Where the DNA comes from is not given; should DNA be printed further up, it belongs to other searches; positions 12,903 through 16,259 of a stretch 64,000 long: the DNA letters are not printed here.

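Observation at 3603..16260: Eight-gene operon with no ATPase: two CUT1 permease pairs, each led by a ~1000-aa extracytoplasmic protein, bracketing an NHL propeller and a YIP1 membrane protein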

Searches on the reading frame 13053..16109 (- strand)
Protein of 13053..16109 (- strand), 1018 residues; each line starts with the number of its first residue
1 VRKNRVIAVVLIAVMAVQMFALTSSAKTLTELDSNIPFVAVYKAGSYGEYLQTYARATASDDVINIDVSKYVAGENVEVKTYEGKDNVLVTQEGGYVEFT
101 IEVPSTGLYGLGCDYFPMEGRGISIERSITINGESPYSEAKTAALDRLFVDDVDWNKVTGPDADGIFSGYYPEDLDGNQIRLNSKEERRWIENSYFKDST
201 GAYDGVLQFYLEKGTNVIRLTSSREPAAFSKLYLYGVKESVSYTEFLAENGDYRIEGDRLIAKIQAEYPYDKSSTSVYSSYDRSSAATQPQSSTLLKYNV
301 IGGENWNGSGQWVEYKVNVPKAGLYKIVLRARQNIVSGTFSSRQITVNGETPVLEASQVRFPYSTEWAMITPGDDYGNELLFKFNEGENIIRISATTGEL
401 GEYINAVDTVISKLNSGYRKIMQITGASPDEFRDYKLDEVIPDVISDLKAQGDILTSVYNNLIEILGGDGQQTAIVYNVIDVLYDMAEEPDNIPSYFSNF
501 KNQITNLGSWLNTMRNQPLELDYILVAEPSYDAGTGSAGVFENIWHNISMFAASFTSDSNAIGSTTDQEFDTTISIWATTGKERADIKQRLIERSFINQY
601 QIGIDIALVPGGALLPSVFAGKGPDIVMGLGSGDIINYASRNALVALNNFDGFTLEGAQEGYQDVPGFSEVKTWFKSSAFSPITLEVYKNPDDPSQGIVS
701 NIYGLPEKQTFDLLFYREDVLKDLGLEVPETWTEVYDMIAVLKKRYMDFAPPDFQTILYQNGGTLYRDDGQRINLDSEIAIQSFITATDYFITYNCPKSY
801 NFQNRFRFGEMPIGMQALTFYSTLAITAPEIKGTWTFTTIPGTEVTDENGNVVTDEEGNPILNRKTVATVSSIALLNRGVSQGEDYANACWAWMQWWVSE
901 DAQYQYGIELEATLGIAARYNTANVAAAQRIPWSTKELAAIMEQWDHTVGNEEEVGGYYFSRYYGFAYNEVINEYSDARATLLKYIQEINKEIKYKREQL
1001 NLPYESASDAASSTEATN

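Call 6: search_protein_families(library=pfam, proteins=[window:13053-16109:-], max_evalue=0.01)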
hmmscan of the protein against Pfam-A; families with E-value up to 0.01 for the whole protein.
window:13053-16109:- (1018 aa): 0 families

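Call 7: search_protein_families(library=ncbifam, proteins=[window:13053-16109:-], max_evalue=0.01)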
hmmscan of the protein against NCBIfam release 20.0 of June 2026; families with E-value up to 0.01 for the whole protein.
window:13053-16109:- (1018 aa): 0 families

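Call 10: search_solved_structures(query=window:13053-16109:-, max_evalue=1, show_alignments=2)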
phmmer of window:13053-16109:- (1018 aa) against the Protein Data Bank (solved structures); distinct sequences matched with E-value up to 1: 23.
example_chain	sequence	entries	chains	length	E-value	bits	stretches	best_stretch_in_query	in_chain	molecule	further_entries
5ysb_A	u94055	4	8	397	2.1e-08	35.8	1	701-846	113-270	Lin1841 protein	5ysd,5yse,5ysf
3uor_A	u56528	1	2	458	0.0026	19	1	700-746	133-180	ABC transporter sugar binding protein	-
2hq0_A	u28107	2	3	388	0.007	17.5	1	666-740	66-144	Sugar ABC transporter, sugar-binding protein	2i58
2hfb_A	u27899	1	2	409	0.0073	17.5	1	666-740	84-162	Sugar ABC transporter, sugar-binding protein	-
2heu_A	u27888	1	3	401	0.0073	17.5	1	666-740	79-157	Sugar ABC transporter, sugar-binding protein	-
6pql_A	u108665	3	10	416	0.0074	17.5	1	666-740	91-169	ABC transporter sugar-binding protein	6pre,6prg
7ehp_A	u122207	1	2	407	0.019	16.1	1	698-751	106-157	chitin oligosaccahride binding protein NagB1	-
2w1w_A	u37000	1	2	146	0.028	15.6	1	307-404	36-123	LIPOLYTIC ENZYME, G-D-S-L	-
2w47_A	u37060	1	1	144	0.028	15.5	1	307-404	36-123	LIPOLYTIC ENZYME, G-D-S-L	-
7c1b_A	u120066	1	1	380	0.063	14.4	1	702-783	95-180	Sugar ABC transporter, periplasmic sugar-binding protein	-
7c0y_A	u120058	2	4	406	0.066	14.3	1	702-783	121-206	Sugar ABC transporter, periplasmic sugar-binding protein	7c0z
7c0x_A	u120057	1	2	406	0.067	14.3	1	702-783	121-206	Sugar ABC transporter, periplasmic sugar-binding protein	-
7c0r_A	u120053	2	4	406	0.068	14.3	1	702-783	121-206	Sugar ABC transporter, periplasmic sugar-binding protein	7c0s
7c14_A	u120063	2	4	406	0.068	14.3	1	702-783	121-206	Sugar ABC transporter, periplasmic sugar-binding protein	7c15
7c0f_A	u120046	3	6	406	0.068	14.3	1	702-783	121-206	Sugar ABC transporter, periplasmic sugar-binding protein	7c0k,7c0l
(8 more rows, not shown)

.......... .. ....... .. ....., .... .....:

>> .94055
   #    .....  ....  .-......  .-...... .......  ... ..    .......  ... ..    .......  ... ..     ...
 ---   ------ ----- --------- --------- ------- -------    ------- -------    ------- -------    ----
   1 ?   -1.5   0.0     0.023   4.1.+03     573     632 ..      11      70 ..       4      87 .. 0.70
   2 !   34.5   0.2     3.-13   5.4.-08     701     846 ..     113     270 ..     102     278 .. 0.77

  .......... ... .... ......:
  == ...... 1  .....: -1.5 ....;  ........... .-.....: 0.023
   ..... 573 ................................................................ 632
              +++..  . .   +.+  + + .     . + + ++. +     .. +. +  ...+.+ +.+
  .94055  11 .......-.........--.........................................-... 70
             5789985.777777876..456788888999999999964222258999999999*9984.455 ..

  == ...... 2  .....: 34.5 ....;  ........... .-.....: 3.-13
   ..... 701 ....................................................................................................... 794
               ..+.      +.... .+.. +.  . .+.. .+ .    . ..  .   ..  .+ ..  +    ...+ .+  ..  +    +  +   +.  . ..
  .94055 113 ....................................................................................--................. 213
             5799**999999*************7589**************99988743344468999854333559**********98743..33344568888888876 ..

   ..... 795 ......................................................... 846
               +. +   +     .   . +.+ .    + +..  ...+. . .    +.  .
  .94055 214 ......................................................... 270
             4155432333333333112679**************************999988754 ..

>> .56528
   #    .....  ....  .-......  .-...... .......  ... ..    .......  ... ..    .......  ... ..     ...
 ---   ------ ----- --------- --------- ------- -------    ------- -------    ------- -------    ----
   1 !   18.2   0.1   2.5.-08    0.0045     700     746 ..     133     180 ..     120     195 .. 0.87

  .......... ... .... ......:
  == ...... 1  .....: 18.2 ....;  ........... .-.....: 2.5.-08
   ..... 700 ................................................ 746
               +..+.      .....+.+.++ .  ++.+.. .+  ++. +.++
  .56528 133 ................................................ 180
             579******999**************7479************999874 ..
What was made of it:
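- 13053..16109 (-): g1: giant extracytoplasmic SBP (1018 aa). N-terminal signal/TM helix, two CBM6/35-like beta-sandwiches (aa 60-235 and 260-396), a helical stalk of four long helices (398-515) and a MalE-like oligosaccharide SBP (519-1000). It has no lipobox. PDB phmmer hits Lin1841 at 2e-8 and gives weak CBM35 hits (call 10).
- On CUT1 ABC importer: The C-terminal half of g1 matches Lin1841 at 2e-8 by PDB phmmer (call 10).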

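Call 36: find_homologous_proteins(query=window:13053-16109:-, max_evalue=0.00001)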
Query window:13053-16109:- (1018 aa): 181 proteins with E <= 0.00001 among 8000 candidates; the best 120 are listed.
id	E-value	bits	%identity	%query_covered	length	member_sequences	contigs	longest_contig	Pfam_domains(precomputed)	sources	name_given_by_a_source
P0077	0.0e+0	2122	90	100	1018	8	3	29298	-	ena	-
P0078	0.0e+0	1898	80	100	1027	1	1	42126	-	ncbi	-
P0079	0.0e+0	1869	79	100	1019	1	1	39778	PF13416.12,PF01547.31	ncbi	-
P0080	0.0e+0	1866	79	100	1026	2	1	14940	-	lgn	-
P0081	0.0e+0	1848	78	100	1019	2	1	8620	PF13416.12,PF01547.31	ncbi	-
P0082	0.0e+0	1836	78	100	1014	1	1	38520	-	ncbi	-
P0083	0.0e+0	1834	76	100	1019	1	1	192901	PF01547.31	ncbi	-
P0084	0.0e+0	1794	76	99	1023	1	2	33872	PF13416.12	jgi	-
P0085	0.0e+0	1784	76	100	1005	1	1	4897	PF01547.31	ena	-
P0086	0.0e+0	1773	74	100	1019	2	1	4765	PF13416.12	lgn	-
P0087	0.0e+0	1770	74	100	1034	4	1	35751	PF13416.12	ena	-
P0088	0.0e+0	1745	74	99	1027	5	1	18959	-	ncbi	-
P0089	0.0e+0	1744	75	99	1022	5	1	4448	-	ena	-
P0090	0.0e+0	1740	73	100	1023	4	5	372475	-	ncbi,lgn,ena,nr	ncbi:MAG: extracellular solute-binding protein [Clostridia bacterium]|nr:extracellular solute-bindin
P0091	0.0e+0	1731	75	100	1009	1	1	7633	-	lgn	-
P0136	1.1e-171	591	36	90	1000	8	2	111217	PF13416.12,PF01547.31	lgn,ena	-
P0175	4.3e-157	543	31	99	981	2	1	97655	PF13416.12,PF16990.12,PF01547.31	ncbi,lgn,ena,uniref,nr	ncbi:extracellular solute-binding protein [Butyrivibrio sp. AC2005]|uniref:extracellular solute-bind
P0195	2.9e-153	530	32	98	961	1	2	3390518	PF13416.12,PF01547.31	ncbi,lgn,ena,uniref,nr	ncbi:extracellular solute-binding protein [Aristaeella hokkaidonensis]|uniref:Extracellular solute-b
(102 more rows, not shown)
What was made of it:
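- On CUT1 ABC importer: Homologues carry SBP_bac_1/8 (call 36).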

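Call 39: find_encoding_contigs(protein=P0195, flank=10000, max_places=1)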
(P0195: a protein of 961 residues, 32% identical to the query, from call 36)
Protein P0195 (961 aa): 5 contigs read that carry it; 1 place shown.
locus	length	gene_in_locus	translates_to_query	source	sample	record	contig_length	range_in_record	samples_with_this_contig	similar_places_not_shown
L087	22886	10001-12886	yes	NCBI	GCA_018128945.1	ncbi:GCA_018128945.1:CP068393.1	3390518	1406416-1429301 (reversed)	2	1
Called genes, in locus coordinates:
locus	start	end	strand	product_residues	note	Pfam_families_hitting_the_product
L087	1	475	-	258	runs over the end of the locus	PF05257:CHAP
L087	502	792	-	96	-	-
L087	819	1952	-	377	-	PF01098:FTSW_RODA_SPOVE (weak)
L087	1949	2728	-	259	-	PF00498:FHA (weak)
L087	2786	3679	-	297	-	PF01297:ZnuA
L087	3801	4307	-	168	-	-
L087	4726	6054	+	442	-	PF00004:AAA (faint), PF00308:Bac_DnaA, PF01695:IstB_IS21 (weak), PF08299:Bac_DnaA_C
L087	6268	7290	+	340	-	PF02912:Phe_tRNA-synt_N, PF01409:tRNA-synt_2d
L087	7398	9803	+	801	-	PF01588:tRNA_bind, PF03483:B3_4, PF03484:B5, PF17759:tRNA_synthFbeta, PF03147:FDX-ACB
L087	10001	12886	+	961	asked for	PF01547:SBP_bac_1, PF13416:SBP_bac_8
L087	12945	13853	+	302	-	PF00528:BPD_transp_1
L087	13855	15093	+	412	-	PF00528:BPD_transp_1 (weak)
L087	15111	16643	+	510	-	PF01436:NHL (faint), PF13432:TPR_16 (weak)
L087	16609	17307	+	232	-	PF04893:Yip1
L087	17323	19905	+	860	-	PF18952:DUF5696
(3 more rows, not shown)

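Call 40: find_encoding_contigs(protein=P0175, flank=10000, max_places=1)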
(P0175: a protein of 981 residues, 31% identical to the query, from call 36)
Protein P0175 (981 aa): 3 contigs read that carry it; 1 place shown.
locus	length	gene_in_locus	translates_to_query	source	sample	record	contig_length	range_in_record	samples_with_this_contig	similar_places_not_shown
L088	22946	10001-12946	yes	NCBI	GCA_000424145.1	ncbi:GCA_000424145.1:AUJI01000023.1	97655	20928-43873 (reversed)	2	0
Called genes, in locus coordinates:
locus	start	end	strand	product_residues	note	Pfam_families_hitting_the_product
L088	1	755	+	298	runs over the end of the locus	PF00528:BPD_transp_1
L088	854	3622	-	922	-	PF00135:COesterase, PF07859:Abhydrolase_3, PF20434:BD-FAE, PF00135:COesterase, PF04616:Glyco_hydro_43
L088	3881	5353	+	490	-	PF04616:Glyco_hydro_43, PF03422:CBM_6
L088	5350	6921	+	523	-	PF04616:Glyco_hydro_43, PF17851:GH43_C2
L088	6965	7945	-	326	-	PF00165:HTH_AraC, PF12833:HTH_18, PF00165:HTH_AraC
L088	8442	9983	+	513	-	PF00331:Glyco_hydro_10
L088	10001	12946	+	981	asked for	PF16990:CBM_35 (faint), PF01547:SBP_bac_1, PF13416:SBP_bac_8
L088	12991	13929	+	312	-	PF00528:BPD_transp_1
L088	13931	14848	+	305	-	PF00528:BPD_transp_1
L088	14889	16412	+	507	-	PF01436:NHL (faint)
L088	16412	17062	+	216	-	PF04893:Yip1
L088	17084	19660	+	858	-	PF18952:DUF5696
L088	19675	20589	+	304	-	PF00528:BPD_transp_1 (weak)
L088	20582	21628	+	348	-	PF00528:BPD_transp_1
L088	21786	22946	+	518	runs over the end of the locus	PF01547:SBP_bac_1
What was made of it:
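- Closest known: Gram-positive polysaccharide utilisation loci. Same: An example is Butyrivibrio sp. AC2005, with GH10 and GH43 (call 40).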

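Call 53: predict_structure(alignment_id=A2)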
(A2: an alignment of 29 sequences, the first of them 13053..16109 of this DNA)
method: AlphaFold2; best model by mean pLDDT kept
length: 1018 residues; sequences in the alignment: 29
mean_pLDDT: 86.1   pTM: 0.82
mean pLDDT of the five models: 86.1, 83.2, 81.7, 81.1, 78.8
residues with pLDDT >= 90: 506; 70-90: 442; 50-70: 37; < 50: 33
segments of 3 or more residues with pLDDT < 50: 1-3, 20-36, 1008-1018
pLDDT, mean of each block of 10 residues (from residue 1): 58 59 34 45 84 81 87 87 92 90 91 92 87 91 91 87 85 81 85 88 84 93 91 85 86 87 89 86 83 84 84 92 94 72 89 85 87 86 94 89 88 91 90 90 92 91 80 89 92 90 91 87 93 84 86 67 65 86 81 88 84 74 85 91 92 90 93 96 92 88 95 95 93 93 93 93 89 92 94 89 91 94 87 90 88 87 93 91 91 95 90 80 93 86 95 87 91 92 90 92 65 34
secondary structure, 60 per line:
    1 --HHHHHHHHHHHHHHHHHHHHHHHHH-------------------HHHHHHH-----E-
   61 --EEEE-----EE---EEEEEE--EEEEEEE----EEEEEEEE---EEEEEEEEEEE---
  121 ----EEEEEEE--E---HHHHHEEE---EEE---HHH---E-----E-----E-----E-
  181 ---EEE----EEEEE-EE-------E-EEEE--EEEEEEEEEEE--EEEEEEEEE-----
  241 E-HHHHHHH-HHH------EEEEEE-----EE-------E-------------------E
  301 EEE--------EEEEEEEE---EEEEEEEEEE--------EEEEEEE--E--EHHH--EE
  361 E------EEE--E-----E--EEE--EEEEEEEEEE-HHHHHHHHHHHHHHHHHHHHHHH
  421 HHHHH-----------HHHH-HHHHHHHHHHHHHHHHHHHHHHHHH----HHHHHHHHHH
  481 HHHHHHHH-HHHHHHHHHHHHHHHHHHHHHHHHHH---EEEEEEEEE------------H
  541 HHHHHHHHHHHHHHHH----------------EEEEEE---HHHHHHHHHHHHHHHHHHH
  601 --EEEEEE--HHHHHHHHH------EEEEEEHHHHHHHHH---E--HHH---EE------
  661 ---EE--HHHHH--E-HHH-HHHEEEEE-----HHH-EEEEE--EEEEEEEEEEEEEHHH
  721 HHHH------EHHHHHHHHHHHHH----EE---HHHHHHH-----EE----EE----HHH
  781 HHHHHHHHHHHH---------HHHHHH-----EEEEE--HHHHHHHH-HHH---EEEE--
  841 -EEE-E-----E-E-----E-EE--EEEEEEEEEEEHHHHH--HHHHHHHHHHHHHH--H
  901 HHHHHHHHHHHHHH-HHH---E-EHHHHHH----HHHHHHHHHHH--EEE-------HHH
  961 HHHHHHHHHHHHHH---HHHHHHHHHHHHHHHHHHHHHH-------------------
elements in order (helices of 4 or more, strands of 3 or more residues): H3-27 H47-53 E63-66 E77-82 E85-91 E96-103 E107-117 E125-131 H138-142 E143-145 E149-151 E184-186 E191-195 E208-211 E214-224 E227-235 H243-249 E260-265 E300-303 E312-319 E323-332 E341-347 E359-361 E368-370 E382-384 E387-396 H398-425 H437-440 H442-466 H471-488 H490-515 E519-527 H540-556 E573-578 H582-600 E603-608 H611-619 E626-631 H632-640 H668-672 E684-688 E698-702 E705-717 H718-724 H732-744 H754-760 H778-792 H802-807 E813-817 H820-827 E835-838 E842-844 E866-876 H877-881 H884-897 H900-914 H925-930 H935-945 E948-950 H958-974 H978-999
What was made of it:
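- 13053..16109 (-): AF2 model with pLDDT 86 and pTM 0.82 (call 53).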

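Call 58: fold_search(model_id=the predicted structure, library=pdb)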
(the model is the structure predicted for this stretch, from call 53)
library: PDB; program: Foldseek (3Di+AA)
matches with E <= 10: 1496; with E <= 0.001: 990
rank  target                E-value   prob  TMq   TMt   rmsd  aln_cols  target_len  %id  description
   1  5ci5_B                9.2e-18  1.00  0.30  0.69   5.5       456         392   15  Crystal Structure of an ABC transporter Solute Binding Protein from Thermotoga Lettingae TMO (Tlet_1705, TARGET EFI-51 (released 2015-07-22)
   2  9xf5_A                1.6e-17  1.00  0.30  0.72   5.4       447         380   15  Cycloisomaltooligosaccharide binding protein in complex with cycloisomaltooctaose (released 2026-03-25)
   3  5f7v_A                2.0e-17  1.00  0.30  0.70   5.1       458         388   15  ABC substrate-binding protein Lmo0181 from Listeria monocytogenes in complex with cycloalternan (released 2016-09-07)
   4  5ysf_A                2.9e-17  1.00  0.31  0.74   5.0       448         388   18  Crystal structure of beta-1,2-glucooligosaccharide binding protein in complex with sophoropentaose (released 2018-05-02)
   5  3k01                  3.4e-17  1.00  0.32  0.78   4.8       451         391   15  Crystal structures of the GacH receptor of Streptomyces glaucescens GLA.O in the unliganded form and in complex with aca (released 2010-02-16)
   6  5ysb_A                5.9e-17  1.00  0.31  0.77   4.3       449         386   17  Crystal structure of beta-1,2-glucooligosaccharide binding protein in ligand-free form (released 2018-05-02)
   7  5yse_A                6.9e-17  1.00  0.31  0.73   4.8       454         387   17  Crystal structure of beta-1,2-glucooligosaccharide binding protein in complex with sophorotetraose (released 2018-05-02)
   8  5yse_B                8.1e-17  1.00  0.31  0.74   4.8       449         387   16  Crystal structure of beta-1,2-glucooligosaccharide binding protein in complex with sophorotetraose (released 2018-05-02)
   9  9xfu_A                1.2e-16  1.00  0.31  0.72   5.1       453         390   16  Cycloisomaltooligosaccharide binding protein in complex with isomaltoheptaose (released 2026-03-25)
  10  6dtq_A                1.2e-16  1.00  0.30  0.68   5.6       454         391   16  Maltose bound T. maritima MalE3 (released 2018-09-19)
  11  3jzj_A                1.6e-16  1.00  0.30  0.69   5.7       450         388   15  Crystal structures of the GacH receptor of Streptomyces glaucescens GLA.O in the unliganded form and in complex with a (released 2010-02-16)
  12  5ysd_B                1.8e-16  1.00  0.30  0.72   5.0       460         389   17  Crystal structure of beta-1,2-glucooligosaccharide binding protein in complex with sophorotriose (released 2018-05-02)
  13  3uor_A                1.9e-16  1.00  0.32  0.75   5.2       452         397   17  The structure of the sugar-binding protein MalE from the phytopathogen Xanthomonas citri (released 2011-12-14)
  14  5ysd_A                2.4e-16  1.00  0.30  0.72   5.0       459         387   16  Crystal structure of beta-1,2-glucooligosaccharide binding protein in complex with sophorotriose (released 2018-05-02)
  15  1urd_A                2.8e-16  1.00  0.29  0.72   5.4       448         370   15  X-ray structures of the maltose-maltodextrin binding protein of the thermoacidophilic bacterium Alicyclobacillus acido (released 2003-12-11)
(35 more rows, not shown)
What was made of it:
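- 13053..16109 (-): Foldseek matches oligosaccharide SBPs at E about 1e-17 (call 58).
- On CUT1 ABC importer: Foldseek TM-score normalised to the target is 0.69-0.79 against oligosaccharide SBPs (call 58).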
